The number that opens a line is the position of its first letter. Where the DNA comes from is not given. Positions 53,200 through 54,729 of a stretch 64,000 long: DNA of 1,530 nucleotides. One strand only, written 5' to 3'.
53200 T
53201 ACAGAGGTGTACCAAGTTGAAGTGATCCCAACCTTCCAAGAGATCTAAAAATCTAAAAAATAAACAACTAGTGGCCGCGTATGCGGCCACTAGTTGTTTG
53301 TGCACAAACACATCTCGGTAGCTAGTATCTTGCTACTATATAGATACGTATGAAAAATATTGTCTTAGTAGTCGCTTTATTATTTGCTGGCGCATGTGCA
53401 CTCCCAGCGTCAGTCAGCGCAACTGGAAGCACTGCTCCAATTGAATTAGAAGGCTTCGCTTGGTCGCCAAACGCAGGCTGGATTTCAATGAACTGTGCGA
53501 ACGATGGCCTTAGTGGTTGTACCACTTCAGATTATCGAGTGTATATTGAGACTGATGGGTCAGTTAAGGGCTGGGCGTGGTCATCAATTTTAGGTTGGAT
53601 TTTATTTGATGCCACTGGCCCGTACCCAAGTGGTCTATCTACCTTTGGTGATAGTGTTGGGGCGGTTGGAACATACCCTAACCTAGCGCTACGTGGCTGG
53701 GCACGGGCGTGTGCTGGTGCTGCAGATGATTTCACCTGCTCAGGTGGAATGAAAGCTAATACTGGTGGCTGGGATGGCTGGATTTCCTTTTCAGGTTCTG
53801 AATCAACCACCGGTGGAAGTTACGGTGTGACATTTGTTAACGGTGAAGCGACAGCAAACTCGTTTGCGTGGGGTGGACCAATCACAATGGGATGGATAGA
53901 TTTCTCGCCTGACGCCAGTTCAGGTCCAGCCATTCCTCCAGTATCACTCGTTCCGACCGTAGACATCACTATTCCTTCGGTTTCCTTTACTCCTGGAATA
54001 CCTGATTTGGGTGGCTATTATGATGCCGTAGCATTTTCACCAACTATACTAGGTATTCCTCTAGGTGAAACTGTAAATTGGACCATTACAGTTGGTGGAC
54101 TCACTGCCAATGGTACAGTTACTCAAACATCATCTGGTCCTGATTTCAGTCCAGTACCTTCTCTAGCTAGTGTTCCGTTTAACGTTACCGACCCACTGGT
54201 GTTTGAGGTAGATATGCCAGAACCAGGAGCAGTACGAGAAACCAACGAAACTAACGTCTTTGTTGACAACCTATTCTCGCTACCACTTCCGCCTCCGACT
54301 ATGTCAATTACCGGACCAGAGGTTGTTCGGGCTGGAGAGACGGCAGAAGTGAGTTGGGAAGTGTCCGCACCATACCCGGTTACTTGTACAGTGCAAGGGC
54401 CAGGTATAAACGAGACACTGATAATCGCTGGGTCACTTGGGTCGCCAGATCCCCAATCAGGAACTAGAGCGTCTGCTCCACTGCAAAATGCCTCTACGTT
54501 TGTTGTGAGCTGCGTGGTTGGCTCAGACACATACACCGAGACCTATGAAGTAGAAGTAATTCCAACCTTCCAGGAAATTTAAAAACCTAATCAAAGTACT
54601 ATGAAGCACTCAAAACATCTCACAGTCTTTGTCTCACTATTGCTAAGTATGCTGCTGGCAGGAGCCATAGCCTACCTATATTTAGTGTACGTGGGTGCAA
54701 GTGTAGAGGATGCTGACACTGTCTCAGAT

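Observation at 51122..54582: Pair of large paralogous secreted proteins with Trp-rich 'GWI' repeats inserted between fusA and tuf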

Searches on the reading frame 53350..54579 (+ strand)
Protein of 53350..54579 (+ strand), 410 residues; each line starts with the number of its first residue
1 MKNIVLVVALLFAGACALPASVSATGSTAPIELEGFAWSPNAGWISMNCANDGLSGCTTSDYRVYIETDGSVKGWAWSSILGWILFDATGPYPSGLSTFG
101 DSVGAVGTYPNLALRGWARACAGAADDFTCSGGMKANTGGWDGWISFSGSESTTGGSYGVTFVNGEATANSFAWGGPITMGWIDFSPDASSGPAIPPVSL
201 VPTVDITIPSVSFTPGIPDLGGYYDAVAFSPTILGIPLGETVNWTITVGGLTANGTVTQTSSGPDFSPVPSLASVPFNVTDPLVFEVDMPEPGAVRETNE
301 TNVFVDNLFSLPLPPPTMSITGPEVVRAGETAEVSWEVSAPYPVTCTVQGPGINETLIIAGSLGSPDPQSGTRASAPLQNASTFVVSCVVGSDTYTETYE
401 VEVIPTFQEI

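Call 4: search_protein_families(library=pfam, proteins=[window:53350-54579:+], max_evalue=1)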
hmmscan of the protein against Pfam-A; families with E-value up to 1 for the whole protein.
window:53350-54579:+ (410 aa): 1 family
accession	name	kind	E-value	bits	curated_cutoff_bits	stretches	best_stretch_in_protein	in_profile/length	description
PF17519.7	DUF5444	-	0.59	10.6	25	0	166-186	32-52/62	Family of unknown function (DUF5444)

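Call 8: search_protein_families(library=ncbifam, proteins=[window:53350-54579:+], max_evalue=1)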
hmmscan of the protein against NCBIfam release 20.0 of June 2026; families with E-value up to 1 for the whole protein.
window:53350-54579:+ (410 aa): 0 families

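Call 9: find_homologous_proteins(query=window:53350-54579:+)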
Query window:53350-54579:+ (410 aa): 411 proteins with E <= 0.001 among 8000 candidates; the best 120 are listed.
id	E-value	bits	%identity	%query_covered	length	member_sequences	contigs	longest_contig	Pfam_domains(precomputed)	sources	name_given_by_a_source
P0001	4.9e-270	914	100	100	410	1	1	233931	-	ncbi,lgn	-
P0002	1.1e-151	524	62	100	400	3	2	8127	-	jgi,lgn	jgi:hypothetical protein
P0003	3.3e-148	512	59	100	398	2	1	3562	-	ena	-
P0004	9.9e-135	468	58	100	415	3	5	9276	-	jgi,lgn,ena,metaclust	metaclust:\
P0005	1.8e-130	454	56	100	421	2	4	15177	-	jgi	-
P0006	5.9e-126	439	54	100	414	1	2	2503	-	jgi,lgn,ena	-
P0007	3.4e-117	410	50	100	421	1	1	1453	-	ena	-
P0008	8.5e-117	409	51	95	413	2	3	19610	-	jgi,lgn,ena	-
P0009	1.0e-116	408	54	93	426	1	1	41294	-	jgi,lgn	jgi:hypothetical protein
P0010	6.4e-113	396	50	100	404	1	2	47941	-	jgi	-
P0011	1.5e-112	395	49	100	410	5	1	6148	-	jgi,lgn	jgi:hypothetical protein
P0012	1.6e-110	388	51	100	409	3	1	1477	-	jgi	-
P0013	9.9e-99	349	46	100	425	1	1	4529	-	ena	-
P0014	4.6e-95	337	48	100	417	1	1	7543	-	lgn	-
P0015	1.0e-94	336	46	94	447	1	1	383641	-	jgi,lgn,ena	-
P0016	4.5e-93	331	46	100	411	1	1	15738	-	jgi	jgi:hypothetical protein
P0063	4.3e-34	136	33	99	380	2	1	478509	-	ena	-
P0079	3.0e-25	107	36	45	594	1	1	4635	PF07705.18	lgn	-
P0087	1.6e-23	101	36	55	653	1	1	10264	PF07705.18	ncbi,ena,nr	ncbi:MAG: hypothetical protein Greene041679_64 [Parcubacteria group bacterium Greene0416_79]|nr:MAG:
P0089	4.5e-23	100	34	47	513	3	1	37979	PF07705.18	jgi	-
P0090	8.7e-23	99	40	41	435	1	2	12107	PF00801.27,PF25788.3,PF18911.7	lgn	-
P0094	1.2e-21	95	30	100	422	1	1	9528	PF07705.18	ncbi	-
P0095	1.6e-21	95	42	38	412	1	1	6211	PF00041.28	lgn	-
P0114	2.6e-19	88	40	45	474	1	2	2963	PF00801.27,PF25788.3,PF18911.7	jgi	jgi:PKD repeat protein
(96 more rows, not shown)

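Call 12: find_encoding_contigs(protein=P0001, flank=10000, max_places=3)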
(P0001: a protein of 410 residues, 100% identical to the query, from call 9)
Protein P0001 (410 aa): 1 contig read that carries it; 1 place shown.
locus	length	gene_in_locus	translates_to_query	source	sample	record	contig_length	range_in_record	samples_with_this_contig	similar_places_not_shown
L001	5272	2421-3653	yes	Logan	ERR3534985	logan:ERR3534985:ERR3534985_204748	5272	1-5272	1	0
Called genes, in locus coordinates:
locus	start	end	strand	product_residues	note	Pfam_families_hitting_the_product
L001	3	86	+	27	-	?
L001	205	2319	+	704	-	PF10282:Lactonase (weak)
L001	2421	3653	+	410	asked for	-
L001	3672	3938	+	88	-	-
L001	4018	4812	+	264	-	-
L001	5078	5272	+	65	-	?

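Call 15: find_encoding_contigs(protein=P0015, flank=10000, max_places=2)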
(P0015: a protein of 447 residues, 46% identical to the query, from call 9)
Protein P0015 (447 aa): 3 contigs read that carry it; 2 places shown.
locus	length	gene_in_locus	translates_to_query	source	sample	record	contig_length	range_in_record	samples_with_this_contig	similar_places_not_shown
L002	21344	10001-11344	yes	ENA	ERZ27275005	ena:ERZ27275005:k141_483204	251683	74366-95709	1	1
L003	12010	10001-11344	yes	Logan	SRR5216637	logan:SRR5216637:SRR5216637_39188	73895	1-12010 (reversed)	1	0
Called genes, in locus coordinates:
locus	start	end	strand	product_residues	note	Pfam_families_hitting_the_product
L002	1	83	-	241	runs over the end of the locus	-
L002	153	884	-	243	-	-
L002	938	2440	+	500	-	PF00005:ABC_tran, PF02463:SMC_N (faint), PF03193:RsgA_GTPase (faint), PF13555:AAA_29 (faint), PF13476:AAA_23 (faint), PF13304:AAA_21 (weak), PF12848:ABC_tran_Xtn (faint), PF00005:ABC_tran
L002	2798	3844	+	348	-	PF00248:Aldo_ket_red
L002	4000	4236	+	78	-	-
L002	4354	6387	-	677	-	PF00890:FAD_binding_2 (weak), PF01134:GIDA (weak), PF07992:Pyr_redox_2, PF12831:FAD_oxidored, PF13738:Pyr_redox_3, PF00070:Pyr_redox, PF02852:Pyr_redox_dim, PF09335:VTT_dom, +5 more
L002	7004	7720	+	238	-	-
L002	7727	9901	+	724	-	PF00009:GTP_EFTU, PF03144:GTP_EFTU_D2, PF22042:EF-G_D2, PF14492:EFG_III, PF16658:RF3_C (weak), PF03764:EFG_IV, PF00679:EFG_C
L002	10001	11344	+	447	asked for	-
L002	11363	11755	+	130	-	-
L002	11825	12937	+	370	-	-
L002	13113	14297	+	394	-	PF19030:TSP1_ADAMTS (weak), PF05203:Hom_end_hint, PF14623:Vint (weak)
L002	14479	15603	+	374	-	-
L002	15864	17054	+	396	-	PF00009:GTP_EFTU, PF03144:GTP_EFTU_D2, PF03143:GTP_EFTU_D3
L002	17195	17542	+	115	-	PF00338:Ribosomal_S10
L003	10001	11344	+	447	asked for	-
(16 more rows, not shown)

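Call 16: find_encoding_contigs(protein=P0010, flank=10000, max_places=2)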
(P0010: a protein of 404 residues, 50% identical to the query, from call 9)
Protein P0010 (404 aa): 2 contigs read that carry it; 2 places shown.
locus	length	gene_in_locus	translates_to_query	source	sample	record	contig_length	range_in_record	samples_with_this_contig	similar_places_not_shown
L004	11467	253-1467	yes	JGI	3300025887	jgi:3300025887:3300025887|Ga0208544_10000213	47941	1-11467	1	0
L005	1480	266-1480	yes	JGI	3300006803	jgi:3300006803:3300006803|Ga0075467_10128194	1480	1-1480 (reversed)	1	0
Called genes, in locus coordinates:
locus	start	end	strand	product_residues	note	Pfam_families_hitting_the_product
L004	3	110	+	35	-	?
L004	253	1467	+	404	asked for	-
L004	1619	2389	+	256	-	-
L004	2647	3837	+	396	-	PF00009:GTP_EFTU, PF03144:GTP_EFTU_D2, PF03143:GTP_EFTU_D3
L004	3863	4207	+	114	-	PF00338:Ribosomal_S10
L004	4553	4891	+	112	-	-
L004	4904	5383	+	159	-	-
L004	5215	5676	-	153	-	-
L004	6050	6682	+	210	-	PF00297:Ribosomal_L3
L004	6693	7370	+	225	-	PF00573:Ribosomal_L4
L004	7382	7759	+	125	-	PF00276:Ribosomal_L23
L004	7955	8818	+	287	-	PF00181:Ribosomal_L2_N, PF03947:Ribosomal_L2_C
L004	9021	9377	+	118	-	-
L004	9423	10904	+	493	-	-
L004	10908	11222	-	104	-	PF09876:DUF2103 (weak)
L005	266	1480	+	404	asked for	?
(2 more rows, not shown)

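Call 17: find_encoding_contigs(protein=P0063, flank=10000, max_places=2)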
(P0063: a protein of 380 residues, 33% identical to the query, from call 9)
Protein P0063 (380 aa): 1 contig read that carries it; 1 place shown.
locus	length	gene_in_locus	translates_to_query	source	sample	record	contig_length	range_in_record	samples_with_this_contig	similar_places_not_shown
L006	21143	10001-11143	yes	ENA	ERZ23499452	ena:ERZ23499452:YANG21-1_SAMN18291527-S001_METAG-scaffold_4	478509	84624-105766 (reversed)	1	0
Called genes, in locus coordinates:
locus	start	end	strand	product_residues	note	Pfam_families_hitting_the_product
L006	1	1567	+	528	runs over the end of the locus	PF25919:BSH_CusB (faint), PF25917:BSH_RND (faint)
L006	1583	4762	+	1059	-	PF00873:ACR_tran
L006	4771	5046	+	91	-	-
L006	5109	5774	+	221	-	PF09335:VTT_dom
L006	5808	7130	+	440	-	PF02812:ELFV_dehydrog_N, PF00208:ELFV_dehydrog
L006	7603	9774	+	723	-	PF00009:GTP_EFTU, PF03144:GTP_EFTU_D2, PF22042:EF-G_D2, PF14492:EFG_III, PF16658:RF3_C, PF03764:EFG_IV, PF00679:EFG_C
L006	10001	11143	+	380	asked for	-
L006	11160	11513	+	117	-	-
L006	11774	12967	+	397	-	PF00009:GTP_EFTU, PF03144:GTP_EFTU_D2, PF03143:GTP_EFTU_D3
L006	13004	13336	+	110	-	PF00338:Ribosomal_S10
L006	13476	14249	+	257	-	-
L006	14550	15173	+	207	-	PF00297:Ribosomal_L3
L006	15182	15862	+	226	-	PF00573:Ribosomal_L4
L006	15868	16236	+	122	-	PF00276:Ribosomal_L23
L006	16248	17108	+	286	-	PF00181:Ribosomal_L2_N, PF03947:Ribosomal_L2_C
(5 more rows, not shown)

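Call 18: find_related_loci(query=A1, collection=genome_contigs, flank=8000)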
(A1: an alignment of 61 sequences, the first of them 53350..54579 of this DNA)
Query A1 (410 aa) in genome_contigs; peptide patterns used: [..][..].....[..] (x = any residue, [..] = any of these).
566 stretches matched a pattern; 254 encode a relative of the query (tblastn E <= 1e-3); the best 80 are kept; 79 distinct loci.
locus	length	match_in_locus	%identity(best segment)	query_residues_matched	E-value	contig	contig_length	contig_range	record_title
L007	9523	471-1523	35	29-410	2e-47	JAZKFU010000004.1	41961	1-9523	MAG: Patescibacteria group bacterium isolate DC_RB_04_SPN110320-bin016 DCRB04SPN_B016_0_000000000004, whole genome shotg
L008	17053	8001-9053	34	29-410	3e-47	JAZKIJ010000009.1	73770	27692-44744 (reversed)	MAG: Patescibacteria group bacterium isolate ADI_DC_SW_02_SPN_11032020-bin026 DCSW02SPN_B026_0_000000000009, whole genom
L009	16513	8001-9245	58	1-410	5e-141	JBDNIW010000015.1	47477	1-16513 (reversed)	MAG: Candidatus Paceibacterota bacterium isolate metabat2.26_sub.ELB k141_679289, whole genome shotgun sequence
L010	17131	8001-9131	31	2-410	2e-43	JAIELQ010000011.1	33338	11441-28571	MAG: Patescibacteria group bacterium isolate co.spades.CONCOCT.1kb_083 c_000000000109, whole genome shotgun sequence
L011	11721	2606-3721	30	3-410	2e-41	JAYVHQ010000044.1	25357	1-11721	MAG: Candidatus Kaiserbacteria bacterium isolate GL49_Down_metabinner_27 GL49_Down_metabinner_27_43, whole genome shotgu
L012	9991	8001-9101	32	6-410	4e-41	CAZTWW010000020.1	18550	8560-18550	MAG TPA_asm: uncultured Candidatus Saccharibacteria bacterium isolate SRP219642_co4_360 genome assembly, contig: NODE_48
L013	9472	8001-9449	44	6-410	4e-33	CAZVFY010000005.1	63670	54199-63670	MAG TPA_asm: uncultured Candidatus Saccharibacteria bacterium isolate SRP063590_co1_123 genome assembly, contig: NODE_44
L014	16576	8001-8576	39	2-208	8e-32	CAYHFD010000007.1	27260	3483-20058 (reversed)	MAG TPA_asm: uncultured Candidatus Saccharibacteria bacterium isolate ERP119705_co11_13 genome assembly, contig: NODE_14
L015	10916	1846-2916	30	4-353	3e-31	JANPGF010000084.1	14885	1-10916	MAG: Candidatus Kaiserbacteria bacterium isolate VAR_69_metabat_401 VAR_69_k141_500689, whole genome shotgun sequence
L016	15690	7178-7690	45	23-211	1e-30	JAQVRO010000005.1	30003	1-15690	MAG: Candidatus Paceibacterota bacterium isolate STF1_252 NODE_3326_length_30003_cov_12.687977_Sandtown_F1, whole genome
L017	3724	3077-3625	42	5-185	3e-30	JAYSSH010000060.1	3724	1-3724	MAG: Candidatus Kaiserbacteria bacterium isolate GFS_12189 GFS_12189_59, whole genome shotgun sequence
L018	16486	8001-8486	41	4-186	2e-29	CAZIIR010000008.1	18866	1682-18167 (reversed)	MAG TPA_asm: uncultured Candidatus Saccharibacteria bacterium isolate SRP286056_co2_287 genome assembly, contig: NODE_44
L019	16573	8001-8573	38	4-200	1e-29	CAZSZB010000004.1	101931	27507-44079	MAG TPA_asm: uncultured Candidatus Saccharibacteria bacterium isolate binchicken_co173_41 genome assembly, contig: NODE_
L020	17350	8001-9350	29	1-408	1e-28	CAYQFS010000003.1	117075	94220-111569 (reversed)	MAG TPA_asm: uncultured Candidatus Saccharibacteria bacterium isolate SRP298887_co1_199 genome assembly, contig: NODE_63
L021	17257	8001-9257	30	6-410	3e-27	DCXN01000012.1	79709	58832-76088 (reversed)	MAG TPA_asm: Patescibacteria group bacterium UBA2135 UBA2135_contig_92, whole genome shotgun sequence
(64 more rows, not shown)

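Call 21: predict_structure(alignment_id=A1)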
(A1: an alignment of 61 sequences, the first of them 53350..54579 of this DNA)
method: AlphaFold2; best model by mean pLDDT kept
length: 410 residues; sequences in the alignment: 61
mean_pLDDT: 91.2   pTM: 0.77
mean pLDDT of the five models: 91.2, 91.2, 90.3, 90.0, 89.9
residues with pLDDT >= 90: 298; 70-90: 88; 50-70: 24; < 50: 0
segments of 3 or more residues with pLDDT < 50: none
pLDDT, mean of each block of 10 residues (from residue 1): 74 77 85 94 91 65 94 94 92 90 96 96 83 69 87 88 96 88 89 84 93 97 97 96 97 98 97 96 97 86 96 97 98 98 98 98 96 98 98 97 82
secondary structure, 60 per line:
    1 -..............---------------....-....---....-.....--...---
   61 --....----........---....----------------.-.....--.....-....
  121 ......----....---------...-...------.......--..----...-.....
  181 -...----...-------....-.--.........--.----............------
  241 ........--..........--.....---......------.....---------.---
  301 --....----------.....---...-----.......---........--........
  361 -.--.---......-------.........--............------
elements in order: H2-15 E31-34 E36-39 E43-46 H49-52 E63-66 E71-78 E82-85 E104-108 E111-115 E117-120 E124-126 E131-134 E144-146 E148-150 E157-163 E172-174 H176-180 E182-184 E199-202 E207-215 E223-234 E241-248 E251-260 E263-267 E271-276 E283-287 E303-306 E317-321 E325-327 E333-339 E343-350 E353-360 E369-374 E382-390 E393-404

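Call 27: fold_search(model_id=the predicted structure, library=pdb)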
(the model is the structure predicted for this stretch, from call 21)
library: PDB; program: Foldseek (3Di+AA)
matches with E <= 10: 1918; with E <= 0.001: 20
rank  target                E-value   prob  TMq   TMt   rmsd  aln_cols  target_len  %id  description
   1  8oxw_A                1.4e-05  1.00  0.25  0.17  26.9       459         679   11  Transglutaminase 3 in complex with DH patient-derived Fab DH63-B02 (released 2023-10-18)
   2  6a8p_A                2.0e-05  1.00  0.29  0.19  26.4       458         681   12  Transglutaminase 2 mutant G224V in complex with GTP (released 2018-09-26)
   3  8oxv_A                2.6e-05  1.00  0.25  0.17  26.5       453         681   10  Transglutaminase 3 zymogen in complex with DH patient-derived Fab DH63-B02 (released 2023-10-18)
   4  6a8p_B                3.9e-05  1.00  0.30  0.20  26.2       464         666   11  Transglutaminase 2 mutant G224V in complex with GTP (released 2018-09-26)
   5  6a8p_C                8.5e-05  1.00  0.28  0.19  26.5       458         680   11  Transglutaminase 2 mutant G224V in complex with GTP (released 2018-09-26)
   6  1l9m_A                1.1e-04  1.00  0.28  0.19  26.9       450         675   11  Three-dimensional structure of the human transglutaminase 3 enzyme: binding of calcium ions change structure for activ (released 2002-05-29)
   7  3ly6_A                2.1e-04  1.00  0.29  0.19   7.0       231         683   11  Crystal structure of human transglutaminase 2 complex with adenosine 5' Triphosphate (released 2010-08-18)
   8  8csw                  3.4e-04  1.00  0.28  0.20   7.2       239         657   11  Local refinement of protein 4.2 in Class 2 of erythrocyte ankyrin-1 complex (released 2022-07-20)
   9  6fg9_A                3.4e-04  1.00  0.23  0.13  20.7       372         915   13  Mouse SORCS2 ectodomain (sortilin related VPS10 domain containing receptor 2) (released 2018-08-01)
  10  7uzs                  3.9e-04  1.00  0.28  0.20   7.4       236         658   11  Protein 4.2 (local refinement from consensus reconstruction of ankyrin complex classes) (released 2022-07-20)
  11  4kkp_B                6.0e-04  1.00  0.18  0.30  19.1       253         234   15  Crystal structure of Vibrio cholerae RbmA (crystal form 2) (released 2013-05-22)
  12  2a6j_B                6.0e-04  1.00  0.18  0.27  11.6       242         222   12  Crystal structure analysis of the anti-arsonate germline antibody 36-65 (released 2006-06-13)
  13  7tvz_E                6.0e-04  1.00  0.28  0.19  26.9       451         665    9  Cryo-EM structure of human band 3-protein 4.2 complex in diagonal conformation (released 2022-06-08)
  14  9a3v_A                6.3e-04  0.99  0.27  0.18  26.7       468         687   11  Predicted model of tissue transglutaminase 2 (TG2) in complex with plasma fibronectin type III modules 14 and 15 (FNII (released 2024-02-02)
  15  6ffy_A                6.6e-04  0.97  0.20  0.11  21.1       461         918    9  Structure of the mouse SorCS2-NGF complex (released 2018-08-01)
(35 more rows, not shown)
